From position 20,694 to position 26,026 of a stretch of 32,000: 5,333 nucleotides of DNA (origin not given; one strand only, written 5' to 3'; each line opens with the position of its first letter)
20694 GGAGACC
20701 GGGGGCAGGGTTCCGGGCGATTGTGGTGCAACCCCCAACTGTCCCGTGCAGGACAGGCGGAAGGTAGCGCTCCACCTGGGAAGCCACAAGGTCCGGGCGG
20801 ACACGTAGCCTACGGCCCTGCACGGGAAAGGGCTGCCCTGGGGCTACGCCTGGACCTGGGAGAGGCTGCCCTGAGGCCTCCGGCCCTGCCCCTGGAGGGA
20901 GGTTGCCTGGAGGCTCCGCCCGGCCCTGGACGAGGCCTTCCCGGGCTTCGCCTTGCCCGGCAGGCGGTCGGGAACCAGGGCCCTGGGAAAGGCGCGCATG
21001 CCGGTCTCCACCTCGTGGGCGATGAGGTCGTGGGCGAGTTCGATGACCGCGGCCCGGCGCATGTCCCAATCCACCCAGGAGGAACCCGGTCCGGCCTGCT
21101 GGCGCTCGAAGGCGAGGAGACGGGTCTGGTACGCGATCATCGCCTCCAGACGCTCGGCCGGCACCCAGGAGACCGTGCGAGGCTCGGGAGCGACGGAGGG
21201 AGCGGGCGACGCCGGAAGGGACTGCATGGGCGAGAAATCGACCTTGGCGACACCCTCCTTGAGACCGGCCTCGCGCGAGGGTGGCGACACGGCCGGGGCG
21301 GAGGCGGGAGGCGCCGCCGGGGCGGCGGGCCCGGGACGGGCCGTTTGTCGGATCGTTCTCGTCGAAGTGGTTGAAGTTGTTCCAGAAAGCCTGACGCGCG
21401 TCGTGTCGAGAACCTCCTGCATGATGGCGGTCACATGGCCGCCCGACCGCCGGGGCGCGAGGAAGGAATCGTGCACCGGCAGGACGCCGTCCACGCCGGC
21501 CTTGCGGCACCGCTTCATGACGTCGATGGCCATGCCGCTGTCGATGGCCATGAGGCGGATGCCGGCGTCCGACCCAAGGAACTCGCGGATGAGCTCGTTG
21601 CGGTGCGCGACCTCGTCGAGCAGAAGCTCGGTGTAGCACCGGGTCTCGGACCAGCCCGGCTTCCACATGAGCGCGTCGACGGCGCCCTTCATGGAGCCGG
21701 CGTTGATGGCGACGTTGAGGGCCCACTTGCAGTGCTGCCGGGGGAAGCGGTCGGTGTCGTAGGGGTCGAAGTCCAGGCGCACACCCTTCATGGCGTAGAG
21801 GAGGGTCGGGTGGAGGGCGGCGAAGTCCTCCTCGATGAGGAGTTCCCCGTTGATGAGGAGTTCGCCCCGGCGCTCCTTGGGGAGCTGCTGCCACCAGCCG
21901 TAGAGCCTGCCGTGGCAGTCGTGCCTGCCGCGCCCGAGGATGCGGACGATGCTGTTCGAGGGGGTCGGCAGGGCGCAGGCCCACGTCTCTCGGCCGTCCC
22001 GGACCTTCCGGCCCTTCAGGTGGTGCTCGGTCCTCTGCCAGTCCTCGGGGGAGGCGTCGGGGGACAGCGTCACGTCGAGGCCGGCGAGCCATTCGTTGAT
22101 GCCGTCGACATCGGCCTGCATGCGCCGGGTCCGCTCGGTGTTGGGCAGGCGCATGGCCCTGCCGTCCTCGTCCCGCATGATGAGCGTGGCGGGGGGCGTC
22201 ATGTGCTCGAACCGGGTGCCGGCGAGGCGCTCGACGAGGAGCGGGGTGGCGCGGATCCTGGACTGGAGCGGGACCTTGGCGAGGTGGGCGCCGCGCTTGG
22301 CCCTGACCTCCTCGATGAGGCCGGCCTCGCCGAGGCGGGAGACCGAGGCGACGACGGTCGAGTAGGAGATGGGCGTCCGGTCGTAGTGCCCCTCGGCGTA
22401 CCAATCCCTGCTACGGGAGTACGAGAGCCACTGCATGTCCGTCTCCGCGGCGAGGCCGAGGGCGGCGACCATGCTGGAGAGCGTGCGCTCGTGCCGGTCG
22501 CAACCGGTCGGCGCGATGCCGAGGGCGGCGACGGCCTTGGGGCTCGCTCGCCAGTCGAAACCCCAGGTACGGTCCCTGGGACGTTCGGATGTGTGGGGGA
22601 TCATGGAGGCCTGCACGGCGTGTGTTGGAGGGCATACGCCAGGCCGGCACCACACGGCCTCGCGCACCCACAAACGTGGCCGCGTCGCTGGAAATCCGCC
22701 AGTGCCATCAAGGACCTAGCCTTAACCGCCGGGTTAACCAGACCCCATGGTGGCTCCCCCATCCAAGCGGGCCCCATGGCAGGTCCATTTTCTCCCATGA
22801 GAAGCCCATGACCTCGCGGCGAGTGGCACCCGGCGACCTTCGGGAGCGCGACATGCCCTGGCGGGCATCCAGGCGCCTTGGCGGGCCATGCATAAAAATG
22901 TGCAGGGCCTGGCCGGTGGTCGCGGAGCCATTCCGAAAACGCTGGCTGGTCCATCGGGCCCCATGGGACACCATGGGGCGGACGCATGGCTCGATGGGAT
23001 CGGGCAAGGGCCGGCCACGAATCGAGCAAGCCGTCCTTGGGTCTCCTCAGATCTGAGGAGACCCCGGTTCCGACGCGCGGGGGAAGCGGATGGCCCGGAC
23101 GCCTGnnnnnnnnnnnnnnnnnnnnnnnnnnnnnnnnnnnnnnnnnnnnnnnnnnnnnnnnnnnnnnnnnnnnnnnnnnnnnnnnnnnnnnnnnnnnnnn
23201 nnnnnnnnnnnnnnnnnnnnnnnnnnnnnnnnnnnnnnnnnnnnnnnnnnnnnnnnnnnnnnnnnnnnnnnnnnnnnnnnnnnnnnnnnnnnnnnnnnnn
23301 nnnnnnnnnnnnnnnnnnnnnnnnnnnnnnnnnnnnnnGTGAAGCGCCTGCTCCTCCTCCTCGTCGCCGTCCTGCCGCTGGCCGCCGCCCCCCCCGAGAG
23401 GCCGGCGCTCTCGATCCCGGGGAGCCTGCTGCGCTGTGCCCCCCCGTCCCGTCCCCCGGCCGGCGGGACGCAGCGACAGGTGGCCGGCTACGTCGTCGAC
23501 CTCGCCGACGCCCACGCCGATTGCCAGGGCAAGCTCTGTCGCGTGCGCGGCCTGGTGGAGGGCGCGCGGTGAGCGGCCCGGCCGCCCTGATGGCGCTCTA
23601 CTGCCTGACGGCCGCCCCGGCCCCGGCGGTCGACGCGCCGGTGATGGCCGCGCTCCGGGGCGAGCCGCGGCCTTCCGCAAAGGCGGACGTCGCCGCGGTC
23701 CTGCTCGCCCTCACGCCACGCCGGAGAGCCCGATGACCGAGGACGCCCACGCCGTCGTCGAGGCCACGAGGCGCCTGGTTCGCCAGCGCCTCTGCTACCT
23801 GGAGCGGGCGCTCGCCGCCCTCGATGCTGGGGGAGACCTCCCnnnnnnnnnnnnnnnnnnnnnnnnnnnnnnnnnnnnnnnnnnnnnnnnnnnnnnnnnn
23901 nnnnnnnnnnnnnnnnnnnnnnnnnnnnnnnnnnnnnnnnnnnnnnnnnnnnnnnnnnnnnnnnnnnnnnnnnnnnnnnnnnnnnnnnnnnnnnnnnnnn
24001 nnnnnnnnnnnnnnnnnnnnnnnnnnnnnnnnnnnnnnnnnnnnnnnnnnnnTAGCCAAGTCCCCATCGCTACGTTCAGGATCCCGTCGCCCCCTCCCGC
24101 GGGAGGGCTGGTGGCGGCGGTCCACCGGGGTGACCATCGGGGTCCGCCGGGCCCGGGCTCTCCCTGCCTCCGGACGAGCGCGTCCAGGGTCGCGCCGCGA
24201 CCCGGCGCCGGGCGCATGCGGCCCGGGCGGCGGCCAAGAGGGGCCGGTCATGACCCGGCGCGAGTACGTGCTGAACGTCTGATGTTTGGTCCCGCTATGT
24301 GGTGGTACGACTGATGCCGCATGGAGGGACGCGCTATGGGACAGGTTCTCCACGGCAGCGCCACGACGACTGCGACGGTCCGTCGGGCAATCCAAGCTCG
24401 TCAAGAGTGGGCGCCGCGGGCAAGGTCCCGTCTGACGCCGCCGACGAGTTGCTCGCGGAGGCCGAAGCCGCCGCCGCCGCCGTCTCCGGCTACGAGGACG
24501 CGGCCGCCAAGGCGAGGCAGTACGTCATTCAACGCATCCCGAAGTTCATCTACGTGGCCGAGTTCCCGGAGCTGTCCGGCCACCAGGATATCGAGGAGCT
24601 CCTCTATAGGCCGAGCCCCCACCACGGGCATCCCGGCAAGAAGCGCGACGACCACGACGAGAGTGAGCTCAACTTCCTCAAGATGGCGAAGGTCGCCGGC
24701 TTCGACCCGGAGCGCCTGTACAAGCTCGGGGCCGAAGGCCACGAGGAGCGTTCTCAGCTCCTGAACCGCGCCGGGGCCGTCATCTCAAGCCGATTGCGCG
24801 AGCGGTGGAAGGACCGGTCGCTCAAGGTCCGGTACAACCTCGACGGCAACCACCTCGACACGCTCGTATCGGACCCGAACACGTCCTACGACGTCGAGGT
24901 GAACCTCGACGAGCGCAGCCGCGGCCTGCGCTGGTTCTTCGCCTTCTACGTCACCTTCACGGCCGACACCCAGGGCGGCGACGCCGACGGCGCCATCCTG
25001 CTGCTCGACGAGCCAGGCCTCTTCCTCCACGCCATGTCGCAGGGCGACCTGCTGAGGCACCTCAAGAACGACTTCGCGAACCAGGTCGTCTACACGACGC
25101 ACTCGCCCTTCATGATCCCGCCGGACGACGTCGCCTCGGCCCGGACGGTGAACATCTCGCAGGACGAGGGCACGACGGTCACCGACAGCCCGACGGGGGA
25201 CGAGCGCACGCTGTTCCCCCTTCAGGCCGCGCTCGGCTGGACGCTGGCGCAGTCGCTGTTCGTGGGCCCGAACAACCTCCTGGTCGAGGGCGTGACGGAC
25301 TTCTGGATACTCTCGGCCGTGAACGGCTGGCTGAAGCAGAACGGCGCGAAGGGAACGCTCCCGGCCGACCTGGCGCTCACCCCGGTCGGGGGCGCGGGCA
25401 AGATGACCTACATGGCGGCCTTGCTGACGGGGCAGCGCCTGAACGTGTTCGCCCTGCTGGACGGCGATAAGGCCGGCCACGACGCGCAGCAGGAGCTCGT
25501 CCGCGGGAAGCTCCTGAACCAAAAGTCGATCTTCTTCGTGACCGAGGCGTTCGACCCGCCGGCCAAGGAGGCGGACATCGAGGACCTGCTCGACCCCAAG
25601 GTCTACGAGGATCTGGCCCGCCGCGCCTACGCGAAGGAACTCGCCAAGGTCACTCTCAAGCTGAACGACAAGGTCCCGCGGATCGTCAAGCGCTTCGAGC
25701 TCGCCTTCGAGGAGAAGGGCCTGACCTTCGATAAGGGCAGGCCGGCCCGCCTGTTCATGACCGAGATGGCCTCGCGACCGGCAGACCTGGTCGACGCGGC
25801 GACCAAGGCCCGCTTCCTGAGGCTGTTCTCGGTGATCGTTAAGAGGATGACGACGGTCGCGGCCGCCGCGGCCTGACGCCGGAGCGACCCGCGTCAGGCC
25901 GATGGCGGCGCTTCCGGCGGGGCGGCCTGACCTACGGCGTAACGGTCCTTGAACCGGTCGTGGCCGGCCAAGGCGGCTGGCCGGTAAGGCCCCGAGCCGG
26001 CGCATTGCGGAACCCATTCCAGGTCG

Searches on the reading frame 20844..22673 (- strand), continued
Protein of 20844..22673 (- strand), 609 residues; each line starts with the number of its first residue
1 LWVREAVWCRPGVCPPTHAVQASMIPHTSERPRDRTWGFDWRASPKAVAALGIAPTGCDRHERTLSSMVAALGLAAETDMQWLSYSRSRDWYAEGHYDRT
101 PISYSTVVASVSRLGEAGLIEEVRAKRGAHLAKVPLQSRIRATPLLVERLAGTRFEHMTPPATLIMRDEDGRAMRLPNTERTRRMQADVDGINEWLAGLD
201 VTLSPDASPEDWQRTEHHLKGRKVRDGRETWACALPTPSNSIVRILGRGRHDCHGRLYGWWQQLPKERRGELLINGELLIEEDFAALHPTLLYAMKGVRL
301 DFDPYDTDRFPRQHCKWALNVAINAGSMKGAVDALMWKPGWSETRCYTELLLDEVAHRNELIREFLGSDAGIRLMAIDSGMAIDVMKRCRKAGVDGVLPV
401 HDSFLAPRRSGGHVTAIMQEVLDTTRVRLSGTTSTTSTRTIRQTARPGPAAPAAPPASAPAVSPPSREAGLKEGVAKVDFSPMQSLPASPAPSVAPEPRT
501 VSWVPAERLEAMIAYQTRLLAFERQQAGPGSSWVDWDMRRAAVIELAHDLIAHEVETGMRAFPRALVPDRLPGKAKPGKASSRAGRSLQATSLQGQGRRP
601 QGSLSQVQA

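Call 126: search_protein_families(library=pfam, max_evalue=0.01, proteins=[L014:6890-7360:+, L014:7631-8491:+, L014:8491-9042:+, L014:9111-10217:+, L011:7110-7628:+, L011:8183-8899:+, L011:8748-9311:+, L011:9378-10070:+])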
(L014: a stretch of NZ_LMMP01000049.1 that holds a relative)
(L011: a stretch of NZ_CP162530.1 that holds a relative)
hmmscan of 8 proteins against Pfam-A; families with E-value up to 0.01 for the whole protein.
L014:6890-7360:+ (156 aa): 0 families

L014:7631-8491:+ (286 aa): 1 family
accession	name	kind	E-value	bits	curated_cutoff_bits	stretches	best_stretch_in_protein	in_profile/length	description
PF02195.25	ParB_N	-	4.3e-06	27.1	26.3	1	68-138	19-92/95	ParB N-terminal domain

L014:8491-9042:+ (183 aa): 2 families
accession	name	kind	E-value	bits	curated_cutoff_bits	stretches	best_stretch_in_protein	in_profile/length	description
PF04967.18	HTH_10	-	0.003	17.8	23.1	0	132-164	13-46/53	HTH DNA binding domain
PF13384.12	HTH_23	-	0.0036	17.5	24.6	0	3-26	17-40/50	Homeodomain-like domain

L014:9111-10217:+ (369 aa): 2 families
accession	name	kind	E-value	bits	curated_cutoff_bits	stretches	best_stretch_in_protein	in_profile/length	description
PF05876.18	GpA_ATPase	-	3e-64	217.5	25.6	1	24-273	2-247/247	Phage terminase large subunit gpA, ATPase domain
PF20454.4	GpA_nuclease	-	2.2e-15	57.1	22.5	1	286-369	2-86/294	Terminase large subunit gpA, endonuclease domain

L011:7110-7628:+ (172 aa): 0 families

L011:8183-8899:+ (238 aa): 0 families

L011:8748-9311:+ (187 aa): 0 families

L011:9378-10070:+ (230 aa): 0 families
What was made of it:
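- L014 also places the polymerase-like gene 2.4 kb upstream of a gpA TerL (call 126).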

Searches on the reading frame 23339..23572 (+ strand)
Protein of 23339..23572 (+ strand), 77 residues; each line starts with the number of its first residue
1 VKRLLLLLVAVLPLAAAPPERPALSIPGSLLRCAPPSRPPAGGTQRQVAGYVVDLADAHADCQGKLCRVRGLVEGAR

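Call 7: search_protein_families(library=pfam, max_evalue=0.1, proteins=[window:23339-23572:+])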
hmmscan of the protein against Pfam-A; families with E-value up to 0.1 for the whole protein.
window:23339-23572:+ (77 aa): 1 family
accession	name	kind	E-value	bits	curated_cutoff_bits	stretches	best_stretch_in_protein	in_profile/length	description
PF23793.1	LysC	-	0.0063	16.9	27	1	26-65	20-58/69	Rz1-like lysis system protein LysC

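Call 8: search_protein_families(library=phrogs, max_evalue=0.01, proteins=[window:23339-23572:+])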
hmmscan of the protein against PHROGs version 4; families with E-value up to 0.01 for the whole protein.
window:23339-23572:+ (77 aa): 1 family
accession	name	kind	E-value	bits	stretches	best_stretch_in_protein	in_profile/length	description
phrog_456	-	lysis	0.0046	17.6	1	15-70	23-84/102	Rz-like spanin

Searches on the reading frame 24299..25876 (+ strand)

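Call 7: search_protein_families(library=pfam, max_evalue=0.1, proteins=[window:24299-25876:+])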
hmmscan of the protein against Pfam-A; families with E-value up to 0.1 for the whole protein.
window:24299-25876:+ (525 aa): 3 families
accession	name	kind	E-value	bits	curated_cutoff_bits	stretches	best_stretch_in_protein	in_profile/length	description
PF13304.12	AAA_21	-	3.4e-07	31.1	27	1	173-272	220-302/304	AAA domain, putative AbiEii toxin, Type IV TA system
PF13175.12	AAA_15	-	3.2e-06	27.5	32.1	1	190-273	291-374/374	AAA ATPase domain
PF20469.4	OLD-like_TOPRIM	-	0.002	19.1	23.2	1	327-390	7-67/67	Overcoming lysogenization defect protein-like, TOPRIM domain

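Call 8: search_protein_families(library=phrogs, max_evalue=0.01, proteins=[window:24299-25876:+])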
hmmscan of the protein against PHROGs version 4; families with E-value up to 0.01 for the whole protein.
window:24299-25876:+ (525 aa): 5 families
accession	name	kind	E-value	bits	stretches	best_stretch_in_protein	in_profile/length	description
phrog_7507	-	unknown function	4.7e-19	70.1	1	174-286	355-463/483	-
phrog_4747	-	unknown function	1.4e-16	61.7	1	197-410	295-512/610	-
phrog_9802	-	unknown function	2.9e-07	30.9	1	164-274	219-329/438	-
phrog_8323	-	unknown function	2.2e-05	24.2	1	230-294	321-384/623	-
phrog_3940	-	unknown function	0.00015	21.7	1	227-273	250-299/537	-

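Call 87: search_protein_families(library=padloc, max_evalue=0.01, proteins=[window:24299-25876:+])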
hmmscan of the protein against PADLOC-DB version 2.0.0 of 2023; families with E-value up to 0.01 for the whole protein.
window:24299-25876:+ (525 aa): 48 families (the best 25 are shown)
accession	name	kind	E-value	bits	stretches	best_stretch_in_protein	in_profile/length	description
PDLC02358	Old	-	2.2e-15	54.5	1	229-399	283-457/578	Old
PDLC00075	GajA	-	8.8e-10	35.7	1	200-413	243-444/536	AAA ATPase domain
PDLC02980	AriA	-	3.4e-08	31.8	1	186-273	209-303/304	-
PDLC04168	GajA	-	1.5e-07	28.5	1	230-401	276-442/570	-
PDLC02979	AriA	-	2.3e-07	29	1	190-273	290-373/373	-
PDLC00091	GajA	-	1.6e-06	25.2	1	232-340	298-408/627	AAA ATPase domain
PDLC00304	PtuA1|PtuA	-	1.9e-06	25.3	1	229-275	287-334/444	AAA ATPase domain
PDLC00267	PtuA1|PtuA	-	2.3e-06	25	1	232-273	287-329/438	AAA ATPase domain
PDLC04135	mad3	-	3.9e-06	24.7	1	128-304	192-355/374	mads_3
PDLC00271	PtuA1|PtuA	-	4.6e-06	24.4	1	232-274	280-323/421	AAA ATPase domain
PDLC02981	AriAB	-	6.2e-06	23.1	1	231-273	331-377/694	-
PDLC00278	PtuA1|PtuA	-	1e-05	23.1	1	232-274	289-332/436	AAA ATPase domain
PDLC00310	PtuA1|PtuA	-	1.7e-05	22.1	1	232-295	292-356/443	AAA ATPase domain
PDLC00305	PtuA1|PtuA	-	3.2e-05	21.5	1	230-274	245-289/392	AAA ATPase domain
PDLC00290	PtuA1|PtuA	-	4e-05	21.1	1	228-274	267-314/414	AAA ATPase domain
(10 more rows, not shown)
